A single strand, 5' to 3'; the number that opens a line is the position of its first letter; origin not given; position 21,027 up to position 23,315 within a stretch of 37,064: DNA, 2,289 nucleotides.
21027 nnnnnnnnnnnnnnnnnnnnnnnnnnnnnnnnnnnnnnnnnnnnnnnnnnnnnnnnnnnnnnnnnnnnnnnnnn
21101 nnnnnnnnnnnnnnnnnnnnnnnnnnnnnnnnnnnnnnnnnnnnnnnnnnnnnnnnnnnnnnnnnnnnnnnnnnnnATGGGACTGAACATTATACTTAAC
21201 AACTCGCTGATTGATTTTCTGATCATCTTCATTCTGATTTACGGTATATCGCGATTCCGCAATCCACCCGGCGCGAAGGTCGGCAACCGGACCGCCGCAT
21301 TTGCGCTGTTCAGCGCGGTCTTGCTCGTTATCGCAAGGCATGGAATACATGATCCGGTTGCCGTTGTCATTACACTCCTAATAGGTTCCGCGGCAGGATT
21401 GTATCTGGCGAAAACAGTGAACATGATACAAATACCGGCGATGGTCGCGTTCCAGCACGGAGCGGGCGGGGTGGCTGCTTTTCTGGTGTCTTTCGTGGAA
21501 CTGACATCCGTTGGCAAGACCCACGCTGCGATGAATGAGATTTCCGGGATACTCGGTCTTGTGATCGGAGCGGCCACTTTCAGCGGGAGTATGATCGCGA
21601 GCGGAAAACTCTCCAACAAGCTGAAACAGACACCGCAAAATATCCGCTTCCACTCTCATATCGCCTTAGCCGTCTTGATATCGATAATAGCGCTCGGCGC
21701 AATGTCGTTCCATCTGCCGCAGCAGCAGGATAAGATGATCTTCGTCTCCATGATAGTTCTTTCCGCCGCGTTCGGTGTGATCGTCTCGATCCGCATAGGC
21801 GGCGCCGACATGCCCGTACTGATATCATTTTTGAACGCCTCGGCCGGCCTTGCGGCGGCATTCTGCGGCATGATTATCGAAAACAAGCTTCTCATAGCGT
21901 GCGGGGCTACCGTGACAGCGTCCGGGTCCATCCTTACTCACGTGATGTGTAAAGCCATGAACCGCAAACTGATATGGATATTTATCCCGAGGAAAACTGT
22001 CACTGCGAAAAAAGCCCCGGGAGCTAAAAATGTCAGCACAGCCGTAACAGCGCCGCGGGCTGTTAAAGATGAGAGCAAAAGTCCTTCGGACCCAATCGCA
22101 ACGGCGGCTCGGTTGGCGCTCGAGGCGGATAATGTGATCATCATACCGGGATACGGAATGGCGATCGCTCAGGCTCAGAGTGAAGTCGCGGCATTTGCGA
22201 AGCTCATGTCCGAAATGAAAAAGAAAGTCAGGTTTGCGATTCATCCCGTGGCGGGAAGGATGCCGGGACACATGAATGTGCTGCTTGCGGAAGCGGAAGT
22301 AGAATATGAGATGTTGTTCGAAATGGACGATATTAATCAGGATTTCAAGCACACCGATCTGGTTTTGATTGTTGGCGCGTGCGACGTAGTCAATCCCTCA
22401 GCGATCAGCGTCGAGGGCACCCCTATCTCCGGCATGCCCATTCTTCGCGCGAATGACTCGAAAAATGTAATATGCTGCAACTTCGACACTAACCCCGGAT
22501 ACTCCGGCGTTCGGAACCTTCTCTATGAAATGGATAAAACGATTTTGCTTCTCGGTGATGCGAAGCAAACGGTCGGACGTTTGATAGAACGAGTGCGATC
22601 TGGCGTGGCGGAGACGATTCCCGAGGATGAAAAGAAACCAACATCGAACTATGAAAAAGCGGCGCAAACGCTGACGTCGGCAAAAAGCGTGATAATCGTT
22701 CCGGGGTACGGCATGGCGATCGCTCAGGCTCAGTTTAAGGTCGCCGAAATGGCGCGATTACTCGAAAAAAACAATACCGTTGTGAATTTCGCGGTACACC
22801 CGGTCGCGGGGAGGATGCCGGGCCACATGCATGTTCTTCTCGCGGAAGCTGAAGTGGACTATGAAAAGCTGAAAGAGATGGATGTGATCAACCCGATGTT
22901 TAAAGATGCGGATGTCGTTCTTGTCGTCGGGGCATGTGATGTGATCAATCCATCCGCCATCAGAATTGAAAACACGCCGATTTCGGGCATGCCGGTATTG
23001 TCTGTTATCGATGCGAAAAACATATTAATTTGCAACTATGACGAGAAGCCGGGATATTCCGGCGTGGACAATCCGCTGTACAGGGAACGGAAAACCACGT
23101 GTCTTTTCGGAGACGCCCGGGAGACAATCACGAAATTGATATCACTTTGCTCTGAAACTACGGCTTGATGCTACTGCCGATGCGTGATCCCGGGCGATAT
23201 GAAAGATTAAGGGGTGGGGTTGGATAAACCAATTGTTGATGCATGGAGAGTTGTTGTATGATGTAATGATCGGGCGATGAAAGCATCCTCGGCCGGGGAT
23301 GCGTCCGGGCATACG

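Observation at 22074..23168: PntB carries a tandem duplication of the NADP(H)-binding dIII domain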

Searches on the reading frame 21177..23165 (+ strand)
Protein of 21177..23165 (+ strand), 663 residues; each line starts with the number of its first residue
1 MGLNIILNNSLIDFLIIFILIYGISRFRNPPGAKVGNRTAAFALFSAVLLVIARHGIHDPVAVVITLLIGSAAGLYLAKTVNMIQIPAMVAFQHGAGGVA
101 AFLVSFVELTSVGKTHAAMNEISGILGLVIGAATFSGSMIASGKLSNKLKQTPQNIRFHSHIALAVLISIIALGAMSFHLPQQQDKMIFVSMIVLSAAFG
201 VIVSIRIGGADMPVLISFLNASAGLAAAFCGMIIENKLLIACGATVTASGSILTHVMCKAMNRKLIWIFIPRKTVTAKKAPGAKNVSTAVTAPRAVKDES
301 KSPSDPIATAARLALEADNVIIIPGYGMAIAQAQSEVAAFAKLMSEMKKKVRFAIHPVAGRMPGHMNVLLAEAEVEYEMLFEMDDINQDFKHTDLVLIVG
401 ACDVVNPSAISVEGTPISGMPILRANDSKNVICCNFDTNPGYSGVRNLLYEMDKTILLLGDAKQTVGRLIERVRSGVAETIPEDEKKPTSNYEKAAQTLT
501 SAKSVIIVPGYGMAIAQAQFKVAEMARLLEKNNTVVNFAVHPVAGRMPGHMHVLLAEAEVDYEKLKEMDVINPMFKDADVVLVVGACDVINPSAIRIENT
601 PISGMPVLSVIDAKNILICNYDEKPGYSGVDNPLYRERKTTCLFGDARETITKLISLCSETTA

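Call 3: search_protein_families(library=pfam, proteins=[window:21177-23165:+], max_evalue=0.01)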
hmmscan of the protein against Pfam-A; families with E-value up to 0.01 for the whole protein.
window:21177-23165:+ (663 aa): 2 families
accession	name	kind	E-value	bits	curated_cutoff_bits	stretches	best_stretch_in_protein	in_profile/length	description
PF02233.22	PNTB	-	2e-216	719.7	31.7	2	13-471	5-455/456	NAD(P) transhydrogenase beta subunit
PF00205.28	TPP_enzyme_M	-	7.1e-06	26.2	30.4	0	493-586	2-86/137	Thiamine pyrophosphate enzyme, central domain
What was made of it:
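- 21177..23168 (+): pntB, 663 aa: dII membrane domain plus two dIII domains. PF02233 at 719.7 bits with two stretches (call 3).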

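Call 5: find_homologous_proteins(query=window:21177-23165:+, max_evalue=1e-10)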
Query window:21177-23165:+ (663 aa): 7993 proteins with E <= 1e-10 among 8000 candidates; the best 120 are listed.
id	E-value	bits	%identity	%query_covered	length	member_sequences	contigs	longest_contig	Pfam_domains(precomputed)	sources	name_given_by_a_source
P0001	0.0e+0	1443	100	100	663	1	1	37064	PF02233.23,PF00205.29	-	-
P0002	0.0e+0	1364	47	97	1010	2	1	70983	PF02233.23,PF13277.12,PF00205.29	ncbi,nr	ncbi:MAG: NAD(P)(+) transhydrogenase (Re/Si-specific) subunit beta [Firmicutes bacterium]|nr:NAD(P)(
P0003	0.0e+0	1121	54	97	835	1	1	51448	PF02233.23,PF00205.29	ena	-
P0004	0.0e+0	1059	74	100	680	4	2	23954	PF02233.23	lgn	-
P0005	0.0e+0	1037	47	99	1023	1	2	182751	PF02233.23,PF00766.26,PF00205.29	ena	-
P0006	0.0e+0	1028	47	99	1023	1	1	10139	PF02233.23,PF00766.26,PF00205.29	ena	-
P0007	0.0e+0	1017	56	97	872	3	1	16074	PF02233.23,PF00205.29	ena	-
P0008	0.0e+0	1014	57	99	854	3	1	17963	PF02233.23,PF00205.29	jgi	jgi:NAD(P) transhydrogenase subunit beta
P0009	0.0e+0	1014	47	95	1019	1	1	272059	PF02233.23,PF00766.26,PF00205.29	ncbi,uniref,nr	ncbi:NAD(P)(+) transhydrogenase (Re/Si-specific) subunit beta [Desulfovibrio sp.]|uniref:NAD(P)(+) t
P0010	0.0e+0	1013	46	98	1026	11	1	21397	PF02233.23,PF00766.26,PF00205.29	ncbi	-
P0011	0.0e+0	1012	47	97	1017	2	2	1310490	PF02233.23,PF00766.26,PF00205.29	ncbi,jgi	ncbi:MAG: NAD(P)(+) transhydrogenase (Re/Si-specific) subunit beta [Bacillota bacterium]|jgi:NAD/NAD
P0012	0.0e+0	1011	47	95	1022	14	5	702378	PF02233.23,PF00766.26,PF00205.29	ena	-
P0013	5.1e-297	1005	56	99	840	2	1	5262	PF02233.23,PF00205.29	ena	-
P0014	4.3e-296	1002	57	99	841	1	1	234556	PF02233.23,PF00205.29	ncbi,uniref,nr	ncbi:NAD(P)(+) transhydrogenase (Re/Si-specific) subunit beta [Desulforhopalus sp. IMCC35007]|uniref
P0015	1.7e-294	997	56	97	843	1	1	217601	PF02233.23,PF00205.29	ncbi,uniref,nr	ncbi:hypothetical protein FCL47_17345 [Desulfopila sp. IMCC35006]|uniref:NAD(P)(+) transhydrogenase 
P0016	5.6e-294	995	56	98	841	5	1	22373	PF02233.23,PF00205.29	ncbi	ncbi:MAG: NAD(P)(+) transhydrogenase (Re/Si-specific) subunit beta [Desulforhopalus sp.]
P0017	2.2e-293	993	47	99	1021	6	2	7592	PF02233.23,PF00205.29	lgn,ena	-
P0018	5.2e-292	989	58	97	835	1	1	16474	PF02233.23,PF00205.29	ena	-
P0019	1.5e-290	984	47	96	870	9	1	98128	PF02233.23,PF00205.29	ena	-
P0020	2.6e-289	980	47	97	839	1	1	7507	PF02233.23,PF00205.29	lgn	-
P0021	7.0e-288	975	46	95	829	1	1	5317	PF02233.23,PF00205.29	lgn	-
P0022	2.5e-287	973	48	93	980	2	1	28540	PF02233.23,PF00205.29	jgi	-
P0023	7.3e-285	965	47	96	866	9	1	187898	PF02233.23,PF00205.29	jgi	jgi:NAD/NADP transhydrogenase beta subunit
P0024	4.2e-277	939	44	98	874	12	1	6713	PF02233.23,PF00205.29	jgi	jgi:NAD/NADP transhydrogenase beta subunit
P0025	2.2e-274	930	67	95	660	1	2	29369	PF02233.23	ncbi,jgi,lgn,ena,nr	ncbi:MAG TPA: NAD(P)(+) transhydrogenase (Re/Si-specific) subunit beta [bacterium]|nr:NAD(P)(+) tran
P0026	1.5e-273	928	43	98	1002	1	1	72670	PF02233.23,PF00205.29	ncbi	-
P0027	7.0e-271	919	45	94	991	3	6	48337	PF02233.23,PF00766.26,PF00205.29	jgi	jgi:NAD(P) transhydrogenase subunit beta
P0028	2.9e-269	913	46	98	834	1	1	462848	PF02233.23,PF00205.29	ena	-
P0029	1.4e-266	905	44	98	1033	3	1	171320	PF02764.20,PF02233.23,PF00766.26,PF00205.29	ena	-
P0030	8.3e-266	902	64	98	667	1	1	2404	PF02233.23,PF00205.29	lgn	-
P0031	5.1e-265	899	46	97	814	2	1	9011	PF02233.23,PF00766.26,PF19792.5,PF00205.29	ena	-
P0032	2.7e-264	897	63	99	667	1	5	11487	PF02233.23,PF00205.29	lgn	-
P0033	7.1e-264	896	44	97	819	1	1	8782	PF02233.23,PF00205.29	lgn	-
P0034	1.1e-261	888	51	97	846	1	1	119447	PF02233.23,PF00205.29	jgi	jgi:NAD(P) transhydrogenase subunit beta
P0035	3.3e-261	887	47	88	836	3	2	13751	PF02233.23,PF25878.1,PF00205.29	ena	-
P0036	2.4e-250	851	62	98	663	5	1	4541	PF02233.23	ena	-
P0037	3.8e-249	847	61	98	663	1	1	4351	PF02233.23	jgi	jgi:NAD(P) transhydrogenase subunit beta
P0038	2.6e-248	844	61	98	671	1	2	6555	PF02233.23,PF00205.29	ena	-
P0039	4.1e-248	844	60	51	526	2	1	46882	PF02233.23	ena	-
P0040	1.4e-245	835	61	98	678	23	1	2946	PF02233.23,PF00205.29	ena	-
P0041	2.1e-245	835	60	51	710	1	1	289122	PF02233.23,PF26595.1,PF00205.29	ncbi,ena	-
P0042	1.6e-241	822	46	97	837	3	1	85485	PF02233.23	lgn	-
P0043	1.7e-241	822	47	95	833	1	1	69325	PF02233.23,PF00205.29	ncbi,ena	-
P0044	7.1e-241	820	47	99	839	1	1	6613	PF02233.23,PF00205.29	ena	-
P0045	1.6e-240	818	48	96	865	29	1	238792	PF02233.23,PF00205.29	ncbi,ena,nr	ncbi:MAG TPA: NAD(P)(+) transhydrogenase (Re/Si-specific) subunit beta [Bacillota bacterium]|nr:NAD(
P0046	2.6e-240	818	47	99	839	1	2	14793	PF02233.23,PF00205.29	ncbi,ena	-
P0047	4.6e-240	817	57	98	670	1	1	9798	PF02233.23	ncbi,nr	ncbi:MAG: protein PntB [Desulfobacteraceae bacterium]|nr:protein PntB [Desulfobacteraceae bacterium]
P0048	3.7e-238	811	47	99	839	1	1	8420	PF02233.23,PF00205.29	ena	-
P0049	1.1e-237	809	60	97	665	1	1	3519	PF02233.23,PF00205.29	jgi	-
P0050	1.3e-236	806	59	97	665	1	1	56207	PF02233.23,PF00205.29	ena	-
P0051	1.8e-236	805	48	97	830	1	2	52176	PF02233.23,PF00205.29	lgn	-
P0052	2.5e-236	805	58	98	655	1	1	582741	PF02233.23,PF00205.29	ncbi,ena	-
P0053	8.5e-236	803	58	98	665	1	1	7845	PF02233.23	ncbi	-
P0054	1.2e-235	802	58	97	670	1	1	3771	PF02233.23,PF00205.29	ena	-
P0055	1.3e-234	799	58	98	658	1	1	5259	PF02233.23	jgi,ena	-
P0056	3.7e-234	797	58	97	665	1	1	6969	PF02233.23,PF00205.29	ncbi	-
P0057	1.7e-233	795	58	97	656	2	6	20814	PF02233.23,PF00205.29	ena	-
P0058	1.7e-233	795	57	98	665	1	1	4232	PF02233.23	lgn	-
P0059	2.3e-233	795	58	97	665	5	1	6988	PF02233.23,PF00205.29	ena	-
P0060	3.6e-233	794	59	97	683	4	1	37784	PF02233.23,PF00205.29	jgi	-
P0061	3.6e-233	794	58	97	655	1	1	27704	PF02233.23,PF00205.29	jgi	jgi:proton-translocating NAD(P)+ transhydrogenase subunit beta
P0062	4.8e-233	794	58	97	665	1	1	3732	PF02233.23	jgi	-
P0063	1.1e-232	793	58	97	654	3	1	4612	PF02233.23,PF00205.29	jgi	-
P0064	1.2e-232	792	59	97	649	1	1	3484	PF02233.23,PF00205.29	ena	-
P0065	1.6e-232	792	58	97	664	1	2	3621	PF02233.23,PF00205.29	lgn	-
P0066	3.4e-232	791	58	97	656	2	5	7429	PF02233.23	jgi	-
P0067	1.1e-231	789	58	97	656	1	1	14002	PF02233.23,PF00205.29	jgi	-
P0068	1.5e-231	789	58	98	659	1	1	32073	PF02233.23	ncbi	-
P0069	1.7e-231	789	59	97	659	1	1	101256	PF02233.23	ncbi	-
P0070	1.9e-231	788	57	98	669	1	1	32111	PF02233.23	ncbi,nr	ncbi:NAD(P)(+) transhydrogenase (Re/Si-specific) subunit beta [Desulfobacterales bacterium HSG16]|nr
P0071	1.9e-231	788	58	97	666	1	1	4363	PF02233.23,PF00205.29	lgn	-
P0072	2.3e-231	788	58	98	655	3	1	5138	PF02233.23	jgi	jgi:NAD/NADP transhydrogenase beta subunit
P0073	2.4e-231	788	58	98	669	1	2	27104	PF02233.23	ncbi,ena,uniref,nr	ncbi:NAD(P)(+) transhydrogenase (Re/Si-specific) subunit beta [Desulfobacula sp.]|uniref:NAD(P)(+) t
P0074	2.7e-231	788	58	97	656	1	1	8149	PF02233.23,PF00205.29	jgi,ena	-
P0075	3.2e-231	788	58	97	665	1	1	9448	PF02233.23,PF00205.29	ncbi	-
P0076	3.3e-231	788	58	97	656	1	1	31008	PF02233.23,PF00205.29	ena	-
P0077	3.7e-231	788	58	97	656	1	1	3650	PF02233.23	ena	-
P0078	4.5e-231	787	58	98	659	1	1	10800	PF02233.23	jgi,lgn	-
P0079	4.6e-231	787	59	98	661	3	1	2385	PF02233.23,PF00205.29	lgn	-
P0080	4.9e-231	787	59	98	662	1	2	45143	PF02233.23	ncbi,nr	ncbi:MAG: NAD(P)(+) transhydrogenase (Re/Si-specific) subunit beta [Proteobacteria bacterium]|nr:NAD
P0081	5.8e-231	787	57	98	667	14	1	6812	PF02233.23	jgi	-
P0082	6.3e-231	787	58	97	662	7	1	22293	PF02233.23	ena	-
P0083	1.1e-230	786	58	95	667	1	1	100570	PF02233.23,PF25631.2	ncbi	-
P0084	1.1e-230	786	58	98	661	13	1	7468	PF02233.23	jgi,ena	-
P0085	1.1e-230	786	58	98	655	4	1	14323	PF02233.23,PF00205.29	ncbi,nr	ncbi:MAG: NAD(P)(+) transhydrogenase (Re/Si-specific) subunit beta [Desulfobacula sp.]|nr:NAD(P)(+) 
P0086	1.3e-230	786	58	97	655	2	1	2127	PF02233.23,PF00205.29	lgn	-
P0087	1.5e-230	786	57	97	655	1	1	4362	PF02233.23,PF00205.29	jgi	jgi:NAD(P) transhydrogenase subunit beta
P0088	2.0e-230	785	58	97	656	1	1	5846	PF02233.23,PF00205.29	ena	-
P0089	4.0e-230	784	58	97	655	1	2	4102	PF02233.23,PF00205.29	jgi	-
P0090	7.4e-230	783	59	98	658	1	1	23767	PF02233.23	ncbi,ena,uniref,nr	ncbi:MAG: NAD(P)(+) transhydrogenase (Re/Si-specific) subunit beta [Desulfobacula sp.]|uniref:NAD(P)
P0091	8.3e-230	783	57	98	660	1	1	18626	PF02233.23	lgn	-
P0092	9.6e-230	783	57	95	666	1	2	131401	PF02233.23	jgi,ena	-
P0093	1.3e-229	782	57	98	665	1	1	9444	PF02233.23,PF00205.29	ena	-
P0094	1.9e-229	782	58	96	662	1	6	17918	PF02233.23,PF00205.29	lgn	-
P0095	2.3e-229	782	57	98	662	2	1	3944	PF02233.23,PF00205.29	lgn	-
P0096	2.3e-229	782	58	98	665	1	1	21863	PF02233.23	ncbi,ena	-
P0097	3.2e-229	781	58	98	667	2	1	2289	PF02233.23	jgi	-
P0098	4.6e-229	781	58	98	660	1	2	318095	PF02233.23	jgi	jgi:proton-translocating NAD(P)+ transhydrogenase subunit beta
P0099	4.8e-229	781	57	97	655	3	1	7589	PF02233.23,PF00205.29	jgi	jgi:NAD(P) transhydrogenase subunit beta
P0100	8.7e-229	780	58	97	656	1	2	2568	PF02233.23,PF00205.29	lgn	-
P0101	8.9e-229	780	56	98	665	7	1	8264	PF02233.23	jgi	-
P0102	1.2e-228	779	57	98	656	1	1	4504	PF02233.23,PF00205.29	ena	-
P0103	4.5e-228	777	58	98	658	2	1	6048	PF02233.23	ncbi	-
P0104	9.0e-228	776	58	98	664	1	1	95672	PF02233.23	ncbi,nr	ncbi:NAD(P)(+) transhydrogenase (Re/Si-specific) subunit beta [Desulfococcaceae bacterium HSG9]|nr:N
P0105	9.8e-228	776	57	98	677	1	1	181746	PF02233.23,PF00205.29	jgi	jgi:proton-translocating NAD(P)+ transhydrogenase subunit beta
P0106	9.8e-228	776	57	97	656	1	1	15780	PF02233.23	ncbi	-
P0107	9.8e-228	776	57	98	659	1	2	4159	PF02233.23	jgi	-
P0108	1.8e-227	775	58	98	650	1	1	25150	PF02233.23,PF00205.29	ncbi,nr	ncbi:MAG: NAD(P)(+) transhydrogenase (Re/Si-specific) subunit beta [Desulfosarcina sp.]|nr:NAD(P)(+)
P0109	1.8e-227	775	56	97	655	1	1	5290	PF02233.23,PF00205.29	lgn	-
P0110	2.0e-227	775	58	96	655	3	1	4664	PF02233.23,PF00205.29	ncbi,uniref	ncbi:NAD(P)(+) transhydrogenase (Re/Si-specific) subunit beta [Desulfosarcina sp.]|uniref:NAD(P)(+) 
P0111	2.1e-227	775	57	97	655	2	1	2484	PF02233.23,PF00205.29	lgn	-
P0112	2.2e-227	775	46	97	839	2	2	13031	PF02233.23,PF00205.29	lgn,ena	-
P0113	2.2e-227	775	57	97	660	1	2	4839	PF02233.23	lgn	-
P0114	2.2e-227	775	57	99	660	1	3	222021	PF02233.23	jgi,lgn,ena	jgi:NAD(P) transhydrogenase subunit beta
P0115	2.4e-227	775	57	97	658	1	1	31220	PF02233.23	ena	-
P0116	2.7e-227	775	58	98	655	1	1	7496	PF02233.23,PF00205.29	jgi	jgi:NAD(P) transhydrogenase subunit beta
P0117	2.8e-227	775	46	97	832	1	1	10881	PF02233.23,PF00205.29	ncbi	-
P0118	3.7e-227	774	57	98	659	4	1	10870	PF02233.23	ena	-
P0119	3.9e-227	774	57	97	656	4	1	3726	PF02233.23,PF00205.29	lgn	-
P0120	3.9e-227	774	56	97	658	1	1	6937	PF02233.23,PF00205.29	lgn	-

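Call 16: find_related_loci(query=window:21177-23165:+, collection=genome_contigs, flank=8000)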
Query window:21177-23165:+ (663 aa) in genome_contigs; peptide patterns used: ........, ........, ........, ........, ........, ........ (x = any residue, [..] = any of these).
181 stretches matched a pattern; 123 encode a relative of the query (tblastn E <= 1e-3); the best 80 are kept; 80 distinct loci.
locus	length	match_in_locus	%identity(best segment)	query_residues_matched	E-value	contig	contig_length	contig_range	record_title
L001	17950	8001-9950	58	11-661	0e+0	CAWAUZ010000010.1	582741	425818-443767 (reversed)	MAG: uncultured delta proteobacterium isolate MFD03804.bin.3.42 genome assembly, contig: contig_52169, whole genome shot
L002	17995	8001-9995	58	11-655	0e+0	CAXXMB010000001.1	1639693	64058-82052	MAG: uncultured Desulfatitalea sp. isolate 24a4592a-339c-494a-8bd6-25b06643d142 genome assembly, contig: contig_1, whole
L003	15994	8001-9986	57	8-655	0e+0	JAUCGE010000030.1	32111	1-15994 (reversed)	Desulfobacterales bacterium HSG16 NODE_35_length_32111, whole genome shotgun sequence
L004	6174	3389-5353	58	9-661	0e+0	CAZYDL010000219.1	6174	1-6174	MAG TPA_asm: uncultured Desulfobacula sp. isolate SRP141559_co1_222 genome assembly, contig: NODE_8057_length_6174_cov_7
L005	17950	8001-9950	57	11-661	0e+0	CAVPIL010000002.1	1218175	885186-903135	MAG: uncultured delta proteobacterium isolate MFD09964.bin.2.197 genome assembly, contig: contig_13537, whole genome sho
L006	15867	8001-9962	58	11-663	0e+0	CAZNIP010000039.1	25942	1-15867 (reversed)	MAG TPA_asm: uncultured Desulfohalobiaceae bacterium isolate binchicken_co15_205 genome assembly, contig: NODE_848_lengt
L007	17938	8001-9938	56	12-660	0e+0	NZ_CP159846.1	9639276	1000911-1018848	Desulfosarcina variabilis str. Montpellier chromosome, complete genome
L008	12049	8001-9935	58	11-661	0e+0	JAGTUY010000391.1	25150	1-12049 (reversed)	MAG: Desulfosarcina sp. isolate SH-MAG93 SH-MAG93_contig_000391, whole genome shotgun sequence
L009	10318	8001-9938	58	9-662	0e+0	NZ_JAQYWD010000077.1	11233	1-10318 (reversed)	MAG: Desulfobacula sp. isolate LigF6_bin14 NODE_5145_length_11233_cov_3.098685, whole genome shotgun sequence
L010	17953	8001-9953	56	11-661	0e+0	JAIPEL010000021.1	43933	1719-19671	MAG: Desulfobacterales bacterium isolate Tobar15.5-16.5m-G19 Tobar15-5-16-5m-C432, whole genome shotgun sequence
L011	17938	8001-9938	56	12-660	0e+0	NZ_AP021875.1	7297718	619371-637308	Desulfosarcina widdelii strain PP31 chromosome, complete genome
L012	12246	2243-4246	56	9-656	0e+0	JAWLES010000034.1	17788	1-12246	MAG: Desulfobacteraceae bacterium isolate 20BLK6-1.bin.79 NODE_3099_length_17788_cov_6.940867, whole genome shotgun sequ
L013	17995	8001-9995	56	11-660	0e+0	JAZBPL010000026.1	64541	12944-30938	MAG: Desulfotignum sp. isolate bin.278 k117_876701, whole genome shotgun sequence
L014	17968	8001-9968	58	9-656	0e+0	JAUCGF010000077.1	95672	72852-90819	Desulfococcaceae bacterium HSG9 NODE_7_length_95672, whole genome shotgun sequence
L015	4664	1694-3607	58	23-661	0e+0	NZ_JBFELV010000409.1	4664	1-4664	MAG: Desulfosarcina sp. isolate Mix_mud02.2020.12.6 k141_1004954_length_4664_cov_10.7491, whole genome shotgun sequence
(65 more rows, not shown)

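Call 43: search_protein_families(library=ncbifam, proteins=[window:21177-23165:+], max_evalue=0.01)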
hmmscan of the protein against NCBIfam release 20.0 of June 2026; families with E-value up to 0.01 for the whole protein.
window:21177-23165:+ (663 aa): 5 families
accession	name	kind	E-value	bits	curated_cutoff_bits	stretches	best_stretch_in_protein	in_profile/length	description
NF006974.0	PRK09444.1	equivalog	1.5e-156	522.3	689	2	16-470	15-457/460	Re/Si-specific NAD(P)(+) transhydrogenase subunit beta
NF005713.0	PRK07525.1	subfamily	5.3e-05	21.8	620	0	489-585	187-274/592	sulfoacetaldehyde acetyltransferase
TIGR03457.1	sulphoacet_xsc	equivalog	0.00039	18.9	676.4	0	303-343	182-222/579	sulfoacetaldehyde acetyltransferase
NF004919.0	PRK06276.1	equivalog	0.0016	16.8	866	0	300-344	186-230/582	acetolactate synthase large subunit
NF001753.0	PRK00481.1-3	subfamily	0.0027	16.7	243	0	566-610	173-217/252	NAD-dependent protein deacylase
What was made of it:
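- On NCBIfam NF006974 (Re/Si-specific NAD(P)+ transhydrogenase subunit beta, equivalog): 522.3 bits against a cut-off of 689 (call 43).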
